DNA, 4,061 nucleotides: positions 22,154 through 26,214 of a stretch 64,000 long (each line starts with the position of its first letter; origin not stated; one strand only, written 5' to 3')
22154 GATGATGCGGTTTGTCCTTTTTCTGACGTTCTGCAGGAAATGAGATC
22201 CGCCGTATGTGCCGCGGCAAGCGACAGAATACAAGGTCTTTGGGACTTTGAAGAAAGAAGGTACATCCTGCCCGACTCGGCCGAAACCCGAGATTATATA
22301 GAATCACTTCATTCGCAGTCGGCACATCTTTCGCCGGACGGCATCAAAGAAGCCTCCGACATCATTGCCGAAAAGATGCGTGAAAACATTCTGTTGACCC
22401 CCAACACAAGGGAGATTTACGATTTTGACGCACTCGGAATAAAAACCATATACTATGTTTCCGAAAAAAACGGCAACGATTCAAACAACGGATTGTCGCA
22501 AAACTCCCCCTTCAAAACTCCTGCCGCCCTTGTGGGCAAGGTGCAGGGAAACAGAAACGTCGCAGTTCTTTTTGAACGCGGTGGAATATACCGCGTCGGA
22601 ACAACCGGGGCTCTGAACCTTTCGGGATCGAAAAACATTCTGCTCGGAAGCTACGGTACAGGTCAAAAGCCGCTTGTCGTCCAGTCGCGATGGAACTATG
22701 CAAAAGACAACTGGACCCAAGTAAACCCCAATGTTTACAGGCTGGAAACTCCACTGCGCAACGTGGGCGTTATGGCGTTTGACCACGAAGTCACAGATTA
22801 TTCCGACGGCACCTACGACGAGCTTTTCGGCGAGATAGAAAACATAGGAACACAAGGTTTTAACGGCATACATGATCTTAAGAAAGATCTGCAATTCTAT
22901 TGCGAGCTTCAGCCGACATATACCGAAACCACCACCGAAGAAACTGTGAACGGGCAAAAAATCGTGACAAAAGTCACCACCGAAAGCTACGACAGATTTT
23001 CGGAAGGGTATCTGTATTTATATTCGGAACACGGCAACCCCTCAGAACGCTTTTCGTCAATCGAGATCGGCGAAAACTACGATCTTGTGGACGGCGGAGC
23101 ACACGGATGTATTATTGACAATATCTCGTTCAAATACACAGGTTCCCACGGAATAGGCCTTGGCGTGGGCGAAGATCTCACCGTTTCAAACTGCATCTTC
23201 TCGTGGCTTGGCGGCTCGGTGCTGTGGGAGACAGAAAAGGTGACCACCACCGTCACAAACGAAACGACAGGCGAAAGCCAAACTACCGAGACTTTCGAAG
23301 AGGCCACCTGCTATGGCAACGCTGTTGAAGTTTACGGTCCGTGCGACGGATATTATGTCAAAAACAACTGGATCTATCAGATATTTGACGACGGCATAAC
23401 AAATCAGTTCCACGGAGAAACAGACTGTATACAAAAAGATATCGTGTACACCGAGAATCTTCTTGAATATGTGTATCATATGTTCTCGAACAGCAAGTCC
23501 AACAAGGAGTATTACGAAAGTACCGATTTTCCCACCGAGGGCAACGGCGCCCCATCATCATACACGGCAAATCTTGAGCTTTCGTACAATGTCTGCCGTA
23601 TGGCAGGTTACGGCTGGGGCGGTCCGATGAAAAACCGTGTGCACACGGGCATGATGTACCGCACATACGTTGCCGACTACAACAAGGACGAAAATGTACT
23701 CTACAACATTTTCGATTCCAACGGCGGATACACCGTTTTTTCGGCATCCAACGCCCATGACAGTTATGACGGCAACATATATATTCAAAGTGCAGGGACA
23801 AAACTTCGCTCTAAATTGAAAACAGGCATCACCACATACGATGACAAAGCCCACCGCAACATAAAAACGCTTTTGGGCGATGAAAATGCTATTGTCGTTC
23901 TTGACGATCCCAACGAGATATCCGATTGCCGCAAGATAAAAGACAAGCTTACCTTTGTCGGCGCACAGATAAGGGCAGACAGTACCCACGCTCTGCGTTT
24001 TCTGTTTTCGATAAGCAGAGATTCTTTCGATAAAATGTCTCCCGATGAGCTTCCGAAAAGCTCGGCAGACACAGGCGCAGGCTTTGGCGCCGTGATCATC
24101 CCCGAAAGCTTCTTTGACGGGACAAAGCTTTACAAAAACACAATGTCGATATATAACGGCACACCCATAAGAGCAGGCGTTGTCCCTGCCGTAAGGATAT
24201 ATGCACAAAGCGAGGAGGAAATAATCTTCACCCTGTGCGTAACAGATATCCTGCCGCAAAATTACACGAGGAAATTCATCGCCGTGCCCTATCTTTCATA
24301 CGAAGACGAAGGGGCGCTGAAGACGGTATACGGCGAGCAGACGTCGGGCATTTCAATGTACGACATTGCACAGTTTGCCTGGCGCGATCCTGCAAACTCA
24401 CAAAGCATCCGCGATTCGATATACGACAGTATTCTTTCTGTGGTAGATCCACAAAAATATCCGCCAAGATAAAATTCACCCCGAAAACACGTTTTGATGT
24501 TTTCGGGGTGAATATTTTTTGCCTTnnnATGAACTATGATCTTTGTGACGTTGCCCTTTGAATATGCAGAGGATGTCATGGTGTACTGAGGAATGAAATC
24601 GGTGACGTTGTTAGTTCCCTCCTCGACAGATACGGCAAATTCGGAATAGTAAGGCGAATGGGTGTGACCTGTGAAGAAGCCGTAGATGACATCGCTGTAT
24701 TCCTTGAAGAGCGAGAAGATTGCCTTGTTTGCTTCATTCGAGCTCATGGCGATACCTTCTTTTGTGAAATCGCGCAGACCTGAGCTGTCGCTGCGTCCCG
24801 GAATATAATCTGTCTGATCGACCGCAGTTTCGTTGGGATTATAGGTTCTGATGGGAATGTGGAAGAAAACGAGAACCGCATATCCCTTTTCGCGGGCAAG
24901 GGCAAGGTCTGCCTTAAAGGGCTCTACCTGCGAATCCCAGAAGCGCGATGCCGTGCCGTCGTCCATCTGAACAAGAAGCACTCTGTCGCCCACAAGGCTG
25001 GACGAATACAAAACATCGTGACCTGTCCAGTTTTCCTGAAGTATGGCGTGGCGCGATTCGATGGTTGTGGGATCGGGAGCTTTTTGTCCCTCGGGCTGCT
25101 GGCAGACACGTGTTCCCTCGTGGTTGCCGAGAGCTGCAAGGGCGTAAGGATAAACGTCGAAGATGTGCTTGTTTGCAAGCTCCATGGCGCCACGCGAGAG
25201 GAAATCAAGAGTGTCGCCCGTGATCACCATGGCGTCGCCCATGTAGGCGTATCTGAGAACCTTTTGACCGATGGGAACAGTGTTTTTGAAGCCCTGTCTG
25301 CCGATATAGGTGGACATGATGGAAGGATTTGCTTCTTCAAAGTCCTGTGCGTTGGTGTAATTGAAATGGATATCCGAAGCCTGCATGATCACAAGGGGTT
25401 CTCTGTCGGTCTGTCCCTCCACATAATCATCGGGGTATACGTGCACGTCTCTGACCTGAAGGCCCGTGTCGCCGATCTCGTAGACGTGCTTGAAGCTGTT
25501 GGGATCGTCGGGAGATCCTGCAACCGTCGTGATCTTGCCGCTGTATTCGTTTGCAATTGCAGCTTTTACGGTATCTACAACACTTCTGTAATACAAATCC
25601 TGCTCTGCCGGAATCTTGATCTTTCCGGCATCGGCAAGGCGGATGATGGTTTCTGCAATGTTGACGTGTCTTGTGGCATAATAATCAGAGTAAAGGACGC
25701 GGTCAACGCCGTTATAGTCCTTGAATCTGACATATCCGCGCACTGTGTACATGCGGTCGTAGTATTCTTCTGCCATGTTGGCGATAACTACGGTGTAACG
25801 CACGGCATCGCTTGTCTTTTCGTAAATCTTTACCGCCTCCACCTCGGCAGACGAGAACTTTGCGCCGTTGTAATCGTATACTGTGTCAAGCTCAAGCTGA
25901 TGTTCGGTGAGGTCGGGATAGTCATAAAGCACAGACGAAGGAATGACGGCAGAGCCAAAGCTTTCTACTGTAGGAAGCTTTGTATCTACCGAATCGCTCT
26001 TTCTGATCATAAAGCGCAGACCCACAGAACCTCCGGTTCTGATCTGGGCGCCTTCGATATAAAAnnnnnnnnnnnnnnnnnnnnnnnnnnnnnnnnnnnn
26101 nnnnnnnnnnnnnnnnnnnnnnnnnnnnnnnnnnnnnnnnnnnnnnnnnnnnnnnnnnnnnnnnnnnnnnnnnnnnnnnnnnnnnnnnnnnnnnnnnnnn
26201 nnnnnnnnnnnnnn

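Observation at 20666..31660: Back-to-back cluster of three giant exoproteins; A1 is a mosaic of the two families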

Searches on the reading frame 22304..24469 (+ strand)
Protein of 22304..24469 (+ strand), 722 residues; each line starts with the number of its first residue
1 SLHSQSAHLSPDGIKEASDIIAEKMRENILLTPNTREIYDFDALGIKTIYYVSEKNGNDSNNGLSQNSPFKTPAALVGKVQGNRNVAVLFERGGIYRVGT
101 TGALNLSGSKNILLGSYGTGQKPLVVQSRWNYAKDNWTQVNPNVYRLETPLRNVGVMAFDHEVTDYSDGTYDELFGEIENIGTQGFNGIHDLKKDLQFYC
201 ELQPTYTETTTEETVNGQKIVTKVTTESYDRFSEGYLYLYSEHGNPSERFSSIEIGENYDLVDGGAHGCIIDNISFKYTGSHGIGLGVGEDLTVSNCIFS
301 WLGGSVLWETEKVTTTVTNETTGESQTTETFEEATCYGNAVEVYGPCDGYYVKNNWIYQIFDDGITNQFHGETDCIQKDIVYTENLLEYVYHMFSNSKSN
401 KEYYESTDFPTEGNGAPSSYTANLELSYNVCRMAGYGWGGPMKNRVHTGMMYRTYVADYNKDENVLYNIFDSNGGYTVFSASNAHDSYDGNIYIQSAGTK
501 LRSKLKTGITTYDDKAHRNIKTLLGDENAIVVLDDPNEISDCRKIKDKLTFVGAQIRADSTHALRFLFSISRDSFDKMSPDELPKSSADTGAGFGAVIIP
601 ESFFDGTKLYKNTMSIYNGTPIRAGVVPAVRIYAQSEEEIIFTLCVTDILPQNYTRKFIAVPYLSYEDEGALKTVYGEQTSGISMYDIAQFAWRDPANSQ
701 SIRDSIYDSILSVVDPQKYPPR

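Call 33: search_solved_structures(query=A1, max_evalue=1)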
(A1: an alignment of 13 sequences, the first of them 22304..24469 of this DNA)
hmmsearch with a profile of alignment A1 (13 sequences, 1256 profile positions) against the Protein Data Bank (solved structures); distinct sequences matched with E-value up to 1: 15.
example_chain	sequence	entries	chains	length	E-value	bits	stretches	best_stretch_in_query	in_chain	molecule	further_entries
7v6m_A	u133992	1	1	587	8.8e-15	56.4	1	586-668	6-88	Fibronectin type III domain-containing protein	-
6bt4_A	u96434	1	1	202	5.2e-13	50.5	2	436-513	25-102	S-layer protein sap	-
6kqs_A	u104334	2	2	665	5.2e-13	50.5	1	588-667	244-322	lacto-N-biosidase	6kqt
3pyw_A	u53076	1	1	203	6.3e-13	50.2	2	437-513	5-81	S-layer protein sap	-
9g93_A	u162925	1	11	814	6.5e-10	40.3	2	436-513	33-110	S-layer protein sap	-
8bz2_A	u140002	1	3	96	1.9e-09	38.7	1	437-495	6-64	S-layer homology domain-containing protein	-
8bym_A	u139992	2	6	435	4.1e-09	37.6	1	432-495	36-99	S-layer homology domain-containing protein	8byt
8bys_A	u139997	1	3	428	9.2e-09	36.4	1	436-495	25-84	S-layer homology domain-containing protein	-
7v6i_A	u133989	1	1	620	6.9e-07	30.2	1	586-668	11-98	Lacto-N-biosidase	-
5gqc_A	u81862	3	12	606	2.4e-06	28.4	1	586-685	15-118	Lacto-N-biosidase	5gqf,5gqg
24mr_A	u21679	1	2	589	8.9e-06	26.6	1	589-685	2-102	Lacto-N-biosidase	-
8qa9_C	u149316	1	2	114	0.25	11.8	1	345-416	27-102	TrfB transcriptional repressor protein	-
2jxn_A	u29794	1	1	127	0.42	11.1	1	398-446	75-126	Uncharacterized protein YMR074C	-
2n5g_A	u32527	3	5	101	0.45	11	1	345-414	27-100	TrfB transcriptional repressor protein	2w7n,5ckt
5ckt_A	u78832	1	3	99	0.97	9.9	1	345-409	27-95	TrfB transcriptional repressor protein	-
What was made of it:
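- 21830..22411 (+): A1 degenerate SLH-like region (aa 402-595). The A1-family profile hits the Sap SLH domain at E 5e-13 (call 33).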

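Call 37: predict_structure(alignment_id=A1)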
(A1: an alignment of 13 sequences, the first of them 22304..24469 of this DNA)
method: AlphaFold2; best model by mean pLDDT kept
length: 722 residues; sequences in the alignment: 13
mean_pLDDT: 79.7   pTM: 0.66
mean pLDDT of the five models: 79.7, 77.6, 74.5, 73.8, 72.5
residues with pLDDT >= 90: 194; 70-90: 376; 50-70: 108; < 50: 44
segments of 3 or more residues with pLDDT < 50: 167-185, 437-449, 454-457, 669-671
pLDDT, mean of each block of 10 residues (from residue 1): 71 83 91 92 95 94 95 87 94 83 81 95 86 91 90 65 53 36 52 76 82 89 85 77 88 77 89 87 86 94 56 87 86 63 90 90 78 79 89 69 68 79 90 58 40 51 87 72 74 84 66 79 81 71 66 79 86 80 79 85 82 77 84 84 87 91 73 78 90 85 87 88 82
secondary structure, 60 per line:
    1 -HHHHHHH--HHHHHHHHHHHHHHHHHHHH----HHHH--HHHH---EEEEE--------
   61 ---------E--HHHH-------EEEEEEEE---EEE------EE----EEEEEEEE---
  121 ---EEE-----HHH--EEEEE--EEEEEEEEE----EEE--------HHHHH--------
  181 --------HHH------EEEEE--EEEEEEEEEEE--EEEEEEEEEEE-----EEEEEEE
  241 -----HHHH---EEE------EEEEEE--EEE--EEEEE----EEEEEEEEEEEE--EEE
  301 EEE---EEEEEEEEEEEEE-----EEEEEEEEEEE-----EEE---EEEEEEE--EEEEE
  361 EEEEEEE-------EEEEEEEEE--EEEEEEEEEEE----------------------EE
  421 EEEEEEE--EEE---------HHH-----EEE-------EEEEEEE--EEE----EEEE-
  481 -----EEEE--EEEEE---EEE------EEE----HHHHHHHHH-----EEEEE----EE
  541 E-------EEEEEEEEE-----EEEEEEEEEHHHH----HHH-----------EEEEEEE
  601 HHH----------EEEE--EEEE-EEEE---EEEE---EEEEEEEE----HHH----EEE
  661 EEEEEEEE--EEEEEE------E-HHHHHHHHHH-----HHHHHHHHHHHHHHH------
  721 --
elements in order (helices of 4 or more, strands of 3 or more residues): H2-8 H11-30 H35-38 H41-44 E48-52 H73-76 E84-91 E95-97 E110-117 E124-126 E137-141 E144-152 E157-159 H168-172 E198-202 E205-215 E218-228 E234-240 H246-249 E253-255 E262-267 E270-272 E275-279 E284-295 E298-303 E307-319 E325-335 E341-343 E347-353 E356-367 E375-383 E386-396 E419-427 E430-432 E450-452 E460-466 E469-471 E476-479 E486-489 E492-496 E500-502 E509-511 H516-524 E530-534 E539-541 E549-557 E563-571 H572-575 E594-600 E614-617 E620-623 E625-628 E632-635 E639-646 E658-668 E671-676 H685-694 H700-714
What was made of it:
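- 23942..24469 (+): A1 C-module (aa 1106-1281): a beta-sandwich followed by two helices, shared with B1 and B2. AF2 secondary structure (call 37).
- On GH136 (lacto-N-biosidase): Only about 50 helical residues precede the beta-helix (call 37).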

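Call 40: fold_search(model_id=the predicted structure, library=pdb)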
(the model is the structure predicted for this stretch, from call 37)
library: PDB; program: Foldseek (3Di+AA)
matches with E <= 10: 796; with E <= 0.001: 3
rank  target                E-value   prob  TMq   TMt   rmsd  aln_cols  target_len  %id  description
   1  7v6m_A                6.3e-06  1.00  0.23  0.29  16.4       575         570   14  Crystal structure of lacto-N-biosidase TnX from Tynzenella nexilis, lacto-N-biose complex (released 2022-02-09)
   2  7v6i_A                6.6e-05  1.00  0.18  0.21  16.6       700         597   10  Crystal structure of lacto-N-biosidase BsaX from Bifidobacterium saguini, lacto-N-biose complex (released 2022-02-09)
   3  5gqc_A                8.4e-04  0.98  0.19  0.22  18.9       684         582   11  Crystal structure of lacto-N-biosidase LnbX from Bifidobacterium longum subsp. longum, ligand-free form (released 2017-04-19)
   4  9rkv_O                5.9e-03  0.60  0.13  0.16  23.4       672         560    8  Agrobacterium phage 7-7-1 tail fibers (released 2025-12-10)
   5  5w6p_A                1.5e-02  0.60  0.16  0.17  17.4       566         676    8  Crystal structure of Bacteriophage CBA120 tailspike protein 2 enzymatically active domain (TSP2dN, orf211) (released 2018-10-24)
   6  8ja4                  4.0e-02  0.38  0.11  0.14  12.8       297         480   11  Structure of the alginate epimerase/lyase (released 2024-05-08)
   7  7b7a_A                4.5e-02  0.89  0.19  0.32  12.8       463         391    8  ENDO-POLYGALACTURONASE FROM ARABIDOPSIS THALIANA (released 2022-06-22)
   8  5w6p_F                4.9e-02  0.33  0.15  0.16  17.9       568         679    8  Crystal structure of Bacteriophage CBA120 tailspike protein 2 enzymatically active domain (TSP2dN, orf211) (released 2018-10-24)
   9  9mkn_O                9.8e-02  0.96  0.11  0.41   9.6       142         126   16  Structure of the Respiratory Syncytial Virus Fusion Protein Bound to Human Antibodies RSV_2245 and RSV_3301 (released 2025-10-29)
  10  8via_H                9.8e-02  0.85  0.10  0.35  10.0       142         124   10  Protective effect of human non-neutralizing cross-reactive spike antibodies elicited by SARS-CoV-2 mRNA vaccination (released 2024-10-23)
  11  9rkv_M                9.8e-02  0.30  0.15  0.18  23.5       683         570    9  Agrobacterium phage 7-7-1 tail fibers (released 2025-12-10)
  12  8ikx_A                1.0e-01  0.89  0.20  0.34  13.0       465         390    8  An Arabidopsis polygalacturonase PGLR (released 2024-02-07)
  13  9ml6_H                1.3e-01  0.66  0.10  0.29  11.0       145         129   12  Structure of the SARS-CoV-2 Spike 6P in complex with the rabbit M8b-C9 Fab (released 2025-06-04)
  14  4pbw_B                1.4e-01  0.25  0.10  0.20  15.7       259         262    9  Crystal structure of chicken receptor protein tyrosine phosphatase sigma in complex with TrkC (released 2014-11-12)
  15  9c42_E                2.1e-01  0.47  0.09  0.19  10.8       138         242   12  Structure of human MR1-ellagic acid in complex with human MAIT A-F7 TCR (released 2025-06-11)
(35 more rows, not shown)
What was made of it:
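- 23942..24469 (+): Weak Ig/CBM21-like fold hits (call 40).
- On GH136 (lacto-N-biosidase): The top three Foldseek hits are GH136 with probability 0.98-1.0, but TM-scores are 0.18-0.29 (call 40).
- A core, fold: the top three Foldseek hits of the AF2 model are GH136 (probability 1.0, 1.0, 0.98; call 40).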

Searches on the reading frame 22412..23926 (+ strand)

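Call 47: search_protein_families(library=pfam, proteins=[window:22412-23926:+], max_evalue=5)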
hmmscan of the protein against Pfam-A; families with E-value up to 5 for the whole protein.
window:22412-23926:+ (505 aa): 1 family
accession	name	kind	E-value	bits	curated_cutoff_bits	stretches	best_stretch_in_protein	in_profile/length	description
PF13229.12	Beta_helix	-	0.00033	20.7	25.9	2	208-321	55-158/158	Right handed beta helix region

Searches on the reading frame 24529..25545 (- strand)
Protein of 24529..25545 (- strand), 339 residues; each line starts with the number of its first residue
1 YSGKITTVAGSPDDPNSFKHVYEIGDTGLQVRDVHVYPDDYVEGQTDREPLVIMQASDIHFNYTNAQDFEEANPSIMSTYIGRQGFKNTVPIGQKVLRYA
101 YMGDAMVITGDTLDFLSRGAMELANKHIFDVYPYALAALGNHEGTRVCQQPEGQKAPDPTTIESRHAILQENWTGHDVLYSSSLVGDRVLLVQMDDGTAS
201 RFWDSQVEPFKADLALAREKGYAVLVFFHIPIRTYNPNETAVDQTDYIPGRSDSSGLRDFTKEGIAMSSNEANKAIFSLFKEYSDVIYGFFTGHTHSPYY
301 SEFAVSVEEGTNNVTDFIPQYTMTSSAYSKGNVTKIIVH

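Call 47: search_protein_families(library=pfam, proteins=[window:24529-25545:-], max_evalue=5)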
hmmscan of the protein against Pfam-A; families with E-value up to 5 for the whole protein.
window:24529-25545:- (339 aa): 1 family
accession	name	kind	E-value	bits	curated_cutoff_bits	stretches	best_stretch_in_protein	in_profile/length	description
PF00149.33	Metallophos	-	3.7e-07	31.2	21.5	1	53-298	3-191/191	Calcineurin-like phosphoesterase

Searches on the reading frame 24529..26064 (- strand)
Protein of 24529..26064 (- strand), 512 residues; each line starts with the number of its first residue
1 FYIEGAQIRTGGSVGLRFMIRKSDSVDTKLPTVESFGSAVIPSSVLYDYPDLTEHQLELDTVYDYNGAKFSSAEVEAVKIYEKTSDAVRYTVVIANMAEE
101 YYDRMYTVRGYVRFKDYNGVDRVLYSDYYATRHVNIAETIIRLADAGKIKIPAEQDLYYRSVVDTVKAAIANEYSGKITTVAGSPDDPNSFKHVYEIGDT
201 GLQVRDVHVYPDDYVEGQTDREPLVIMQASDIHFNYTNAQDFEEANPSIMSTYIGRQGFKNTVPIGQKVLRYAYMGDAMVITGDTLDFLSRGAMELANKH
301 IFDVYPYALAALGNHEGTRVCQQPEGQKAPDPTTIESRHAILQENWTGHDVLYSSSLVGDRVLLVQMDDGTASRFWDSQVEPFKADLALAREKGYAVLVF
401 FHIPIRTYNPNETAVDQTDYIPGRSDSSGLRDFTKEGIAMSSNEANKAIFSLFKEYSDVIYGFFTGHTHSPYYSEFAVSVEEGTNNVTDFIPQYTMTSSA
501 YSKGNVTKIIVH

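Call 68: search_solved_structures(query=A5, max_evalue=10, show_alignments=1)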
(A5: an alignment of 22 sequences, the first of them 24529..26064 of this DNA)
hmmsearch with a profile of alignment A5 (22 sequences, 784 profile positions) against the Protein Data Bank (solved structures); distinct sequences matched with E-value up to 10: 7.
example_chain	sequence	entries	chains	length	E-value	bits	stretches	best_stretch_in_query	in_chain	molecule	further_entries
5ebe_B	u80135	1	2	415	0.072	14.8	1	711-746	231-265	Acid sphingomyelinase-like phosphodiesterase 3a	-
5ebe_A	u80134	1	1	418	0.075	14.7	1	711-746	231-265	Acid sphingomyelinase-like phosphodiesterase 3a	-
5ebb_A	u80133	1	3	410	0.075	14.7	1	711-746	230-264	Acid sphingomyelinase-like phosphodiesterase 3a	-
3uqz_A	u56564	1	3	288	0.73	11.4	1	534-572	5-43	DNA processing protein DprA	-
4lty_C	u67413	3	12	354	1.4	10.5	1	553-607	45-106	Exonuclease subunit SbcD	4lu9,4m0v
6s6v_A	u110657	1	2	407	1.9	10.1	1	558-607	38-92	Nuclease SbcCD subunit D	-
9ccg_B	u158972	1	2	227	2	10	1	354-408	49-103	Fab 9 heavy chain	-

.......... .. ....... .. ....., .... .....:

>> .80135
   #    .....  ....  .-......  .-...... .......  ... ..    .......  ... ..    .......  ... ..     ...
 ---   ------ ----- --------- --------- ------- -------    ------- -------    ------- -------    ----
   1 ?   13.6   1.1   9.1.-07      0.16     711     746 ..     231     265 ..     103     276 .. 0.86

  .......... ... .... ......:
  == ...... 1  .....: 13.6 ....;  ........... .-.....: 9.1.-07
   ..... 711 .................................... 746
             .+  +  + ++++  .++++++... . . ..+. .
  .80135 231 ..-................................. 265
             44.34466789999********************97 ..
